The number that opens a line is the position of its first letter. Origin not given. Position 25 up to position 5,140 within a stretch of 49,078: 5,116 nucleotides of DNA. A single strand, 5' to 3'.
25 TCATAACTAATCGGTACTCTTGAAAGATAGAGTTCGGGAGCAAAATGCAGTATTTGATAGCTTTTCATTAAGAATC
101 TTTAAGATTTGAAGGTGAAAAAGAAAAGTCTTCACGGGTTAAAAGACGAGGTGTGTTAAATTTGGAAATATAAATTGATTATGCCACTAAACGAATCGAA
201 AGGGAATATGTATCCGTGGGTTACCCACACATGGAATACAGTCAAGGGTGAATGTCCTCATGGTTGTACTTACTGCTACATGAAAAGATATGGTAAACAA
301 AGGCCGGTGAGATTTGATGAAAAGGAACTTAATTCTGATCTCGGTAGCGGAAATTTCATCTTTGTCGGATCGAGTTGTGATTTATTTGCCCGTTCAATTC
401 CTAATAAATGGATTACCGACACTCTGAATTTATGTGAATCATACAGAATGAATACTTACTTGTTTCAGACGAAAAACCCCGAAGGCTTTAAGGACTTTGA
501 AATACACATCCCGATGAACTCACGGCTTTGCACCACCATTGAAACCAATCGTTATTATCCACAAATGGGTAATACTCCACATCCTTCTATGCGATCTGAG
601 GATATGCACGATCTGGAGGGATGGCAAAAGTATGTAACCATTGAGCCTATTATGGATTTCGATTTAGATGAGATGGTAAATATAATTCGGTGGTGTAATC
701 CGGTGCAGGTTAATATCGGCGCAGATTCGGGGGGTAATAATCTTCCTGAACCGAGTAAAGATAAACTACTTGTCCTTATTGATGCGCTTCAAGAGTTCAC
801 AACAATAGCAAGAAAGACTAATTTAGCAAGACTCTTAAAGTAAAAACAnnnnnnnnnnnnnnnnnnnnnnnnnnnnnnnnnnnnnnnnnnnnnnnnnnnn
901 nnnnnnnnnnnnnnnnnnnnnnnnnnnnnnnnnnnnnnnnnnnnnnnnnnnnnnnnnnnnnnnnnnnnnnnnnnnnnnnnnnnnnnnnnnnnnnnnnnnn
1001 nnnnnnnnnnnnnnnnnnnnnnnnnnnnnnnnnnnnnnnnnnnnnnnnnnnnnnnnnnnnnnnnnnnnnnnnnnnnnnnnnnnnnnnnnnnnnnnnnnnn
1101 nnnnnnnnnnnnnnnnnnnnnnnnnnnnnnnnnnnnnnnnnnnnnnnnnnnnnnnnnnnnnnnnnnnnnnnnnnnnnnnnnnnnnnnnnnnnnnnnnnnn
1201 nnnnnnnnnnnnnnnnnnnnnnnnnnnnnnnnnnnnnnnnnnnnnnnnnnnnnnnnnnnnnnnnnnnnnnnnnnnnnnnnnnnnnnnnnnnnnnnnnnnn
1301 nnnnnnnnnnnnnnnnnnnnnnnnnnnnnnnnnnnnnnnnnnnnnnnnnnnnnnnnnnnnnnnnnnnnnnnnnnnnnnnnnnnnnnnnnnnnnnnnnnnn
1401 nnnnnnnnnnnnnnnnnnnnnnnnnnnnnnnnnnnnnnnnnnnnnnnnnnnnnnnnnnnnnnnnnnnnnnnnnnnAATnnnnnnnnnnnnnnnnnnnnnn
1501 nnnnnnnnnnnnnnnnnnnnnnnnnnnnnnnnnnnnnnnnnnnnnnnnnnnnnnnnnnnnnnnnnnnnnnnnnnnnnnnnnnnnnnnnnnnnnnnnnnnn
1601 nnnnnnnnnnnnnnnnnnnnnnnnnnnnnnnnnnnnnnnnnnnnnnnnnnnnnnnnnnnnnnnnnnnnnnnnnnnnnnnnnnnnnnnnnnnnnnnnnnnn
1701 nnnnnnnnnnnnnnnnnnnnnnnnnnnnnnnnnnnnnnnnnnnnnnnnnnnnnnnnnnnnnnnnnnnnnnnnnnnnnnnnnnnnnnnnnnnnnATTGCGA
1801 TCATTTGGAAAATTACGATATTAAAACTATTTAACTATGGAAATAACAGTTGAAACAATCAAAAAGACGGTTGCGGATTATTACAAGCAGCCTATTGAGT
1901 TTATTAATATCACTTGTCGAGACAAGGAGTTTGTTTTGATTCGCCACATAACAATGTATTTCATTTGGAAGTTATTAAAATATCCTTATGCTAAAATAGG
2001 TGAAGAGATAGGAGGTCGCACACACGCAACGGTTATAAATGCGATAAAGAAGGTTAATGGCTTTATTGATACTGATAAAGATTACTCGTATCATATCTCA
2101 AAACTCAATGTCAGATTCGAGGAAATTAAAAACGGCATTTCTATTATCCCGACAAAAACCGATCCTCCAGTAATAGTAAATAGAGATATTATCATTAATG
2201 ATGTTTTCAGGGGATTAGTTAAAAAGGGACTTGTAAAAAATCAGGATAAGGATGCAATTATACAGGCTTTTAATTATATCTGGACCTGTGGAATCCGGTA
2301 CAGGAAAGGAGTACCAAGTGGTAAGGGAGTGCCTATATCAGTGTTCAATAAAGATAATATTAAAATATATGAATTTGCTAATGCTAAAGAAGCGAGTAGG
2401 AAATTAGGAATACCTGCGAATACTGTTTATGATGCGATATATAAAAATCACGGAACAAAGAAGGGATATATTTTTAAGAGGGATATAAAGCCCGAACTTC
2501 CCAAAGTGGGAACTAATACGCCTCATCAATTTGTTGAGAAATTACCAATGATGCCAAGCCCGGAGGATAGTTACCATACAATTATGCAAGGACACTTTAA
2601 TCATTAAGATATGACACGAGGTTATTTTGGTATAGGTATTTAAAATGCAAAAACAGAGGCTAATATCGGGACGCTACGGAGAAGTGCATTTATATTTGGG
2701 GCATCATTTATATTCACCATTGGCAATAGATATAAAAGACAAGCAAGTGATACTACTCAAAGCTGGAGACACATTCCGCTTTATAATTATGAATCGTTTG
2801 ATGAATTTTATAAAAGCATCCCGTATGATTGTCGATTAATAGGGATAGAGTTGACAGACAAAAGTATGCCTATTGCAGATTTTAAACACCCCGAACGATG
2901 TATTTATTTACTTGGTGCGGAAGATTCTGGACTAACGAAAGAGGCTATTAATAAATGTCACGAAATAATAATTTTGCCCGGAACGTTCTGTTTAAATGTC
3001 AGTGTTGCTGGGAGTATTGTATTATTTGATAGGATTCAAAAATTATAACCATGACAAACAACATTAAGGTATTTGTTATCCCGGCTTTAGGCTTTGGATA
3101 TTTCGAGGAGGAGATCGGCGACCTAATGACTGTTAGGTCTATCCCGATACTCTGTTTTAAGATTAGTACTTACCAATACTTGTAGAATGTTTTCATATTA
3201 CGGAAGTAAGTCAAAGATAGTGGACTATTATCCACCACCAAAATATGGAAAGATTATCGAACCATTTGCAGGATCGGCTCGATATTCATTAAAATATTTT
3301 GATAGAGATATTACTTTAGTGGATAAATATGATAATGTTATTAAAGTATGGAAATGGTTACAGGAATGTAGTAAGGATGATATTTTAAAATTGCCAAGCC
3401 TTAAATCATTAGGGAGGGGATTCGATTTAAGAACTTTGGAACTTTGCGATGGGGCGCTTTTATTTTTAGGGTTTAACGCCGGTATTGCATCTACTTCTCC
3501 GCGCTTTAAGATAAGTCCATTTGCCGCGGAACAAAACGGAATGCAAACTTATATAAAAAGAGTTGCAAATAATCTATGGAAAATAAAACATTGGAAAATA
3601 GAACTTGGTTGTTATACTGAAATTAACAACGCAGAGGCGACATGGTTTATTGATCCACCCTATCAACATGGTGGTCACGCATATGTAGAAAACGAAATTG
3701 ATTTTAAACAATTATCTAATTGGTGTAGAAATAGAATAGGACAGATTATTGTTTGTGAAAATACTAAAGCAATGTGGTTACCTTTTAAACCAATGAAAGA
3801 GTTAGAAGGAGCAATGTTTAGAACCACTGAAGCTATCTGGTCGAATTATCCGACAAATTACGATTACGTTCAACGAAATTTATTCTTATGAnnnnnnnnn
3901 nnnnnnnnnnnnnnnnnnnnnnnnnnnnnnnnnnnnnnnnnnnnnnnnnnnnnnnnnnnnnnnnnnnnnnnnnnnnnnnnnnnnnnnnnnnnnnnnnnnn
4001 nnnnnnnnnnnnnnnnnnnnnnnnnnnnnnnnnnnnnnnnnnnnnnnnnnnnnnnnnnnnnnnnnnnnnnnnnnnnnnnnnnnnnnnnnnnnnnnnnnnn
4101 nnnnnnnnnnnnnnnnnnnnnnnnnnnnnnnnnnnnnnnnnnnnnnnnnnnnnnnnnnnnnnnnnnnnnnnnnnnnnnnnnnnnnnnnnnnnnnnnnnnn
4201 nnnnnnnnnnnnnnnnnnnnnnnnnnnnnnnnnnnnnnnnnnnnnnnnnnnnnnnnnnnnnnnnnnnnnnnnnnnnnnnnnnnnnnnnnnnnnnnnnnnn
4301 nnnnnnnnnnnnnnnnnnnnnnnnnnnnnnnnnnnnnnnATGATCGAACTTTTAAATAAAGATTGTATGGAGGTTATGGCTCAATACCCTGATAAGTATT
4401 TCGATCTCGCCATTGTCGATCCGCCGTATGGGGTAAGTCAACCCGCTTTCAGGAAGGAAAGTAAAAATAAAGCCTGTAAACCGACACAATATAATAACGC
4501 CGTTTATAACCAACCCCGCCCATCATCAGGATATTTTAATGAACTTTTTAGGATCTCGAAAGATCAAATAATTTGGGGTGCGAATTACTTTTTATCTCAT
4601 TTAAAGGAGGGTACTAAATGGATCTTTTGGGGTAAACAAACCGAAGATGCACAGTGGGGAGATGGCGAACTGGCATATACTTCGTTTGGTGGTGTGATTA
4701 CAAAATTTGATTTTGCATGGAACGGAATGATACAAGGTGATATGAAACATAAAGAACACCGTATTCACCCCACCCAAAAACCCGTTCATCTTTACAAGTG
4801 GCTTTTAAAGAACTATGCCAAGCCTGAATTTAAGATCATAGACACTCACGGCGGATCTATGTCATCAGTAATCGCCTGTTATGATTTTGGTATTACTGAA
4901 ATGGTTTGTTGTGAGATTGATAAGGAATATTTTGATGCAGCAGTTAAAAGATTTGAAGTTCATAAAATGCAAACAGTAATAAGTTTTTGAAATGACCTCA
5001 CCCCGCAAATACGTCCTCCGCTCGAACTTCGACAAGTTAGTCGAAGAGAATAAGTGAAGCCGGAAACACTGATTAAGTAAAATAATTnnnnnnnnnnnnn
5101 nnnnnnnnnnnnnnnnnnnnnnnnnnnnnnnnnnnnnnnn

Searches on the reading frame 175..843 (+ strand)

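Call 29: search_protein_families(library=pfam, proteins=[window:175-843:+], max_evalue=0.001)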
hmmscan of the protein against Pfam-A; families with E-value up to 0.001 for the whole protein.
window:175-843:+ (222 aa): 1 family
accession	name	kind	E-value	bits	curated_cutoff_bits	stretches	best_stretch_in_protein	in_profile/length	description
PF07505.17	DUF5131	-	8.7e-12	45.5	28.9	1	15-173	6-177/243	Protein of unknown function (DUF5131)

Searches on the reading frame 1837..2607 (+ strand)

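Call 29: search_protein_families(library=pfam, proteins=[window:1837-2607:+], max_evalue=0.001)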
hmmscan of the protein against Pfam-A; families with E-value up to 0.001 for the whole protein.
window:1837-2607:+ (256 aa): 2 families
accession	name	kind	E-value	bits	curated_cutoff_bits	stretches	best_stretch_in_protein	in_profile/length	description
PF08299.17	Bac_DnaA_C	-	3.4e-18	65.9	31.5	1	5-73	1-69/69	Bacterial dnaA protein helix-turn-helix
PF01978.25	TrmB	-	0.00028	21.1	25.6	0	181-202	23-44/68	Sugar-specific transcriptional regulator TrmB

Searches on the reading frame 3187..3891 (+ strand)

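Call 29: search_protein_families(library=pfam, proteins=[window:3187-3891:+], max_evalue=0.001)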
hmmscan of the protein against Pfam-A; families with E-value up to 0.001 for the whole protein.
window:3187-3891:+ (234 aa): 1 family
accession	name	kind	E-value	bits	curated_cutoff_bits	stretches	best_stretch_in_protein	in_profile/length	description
PF02086.21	MethyltransfD12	-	1.5e-05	25.3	22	0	4-69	1-72/253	D12 class N6 adenine-specific DNA methyltransferase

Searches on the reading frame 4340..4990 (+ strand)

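Call 29: search_protein_families(library=pfam, proteins=[window:4340-4990:+], max_evalue=0.001)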
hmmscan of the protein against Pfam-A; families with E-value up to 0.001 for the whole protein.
window:4340-4990:+ (216 aa): 1 family
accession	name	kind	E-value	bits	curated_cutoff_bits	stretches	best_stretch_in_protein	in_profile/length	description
PF01555.25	N6_N4_Mtase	-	4.9e-09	36.9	26.7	1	127-203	144-221/221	DNA methylase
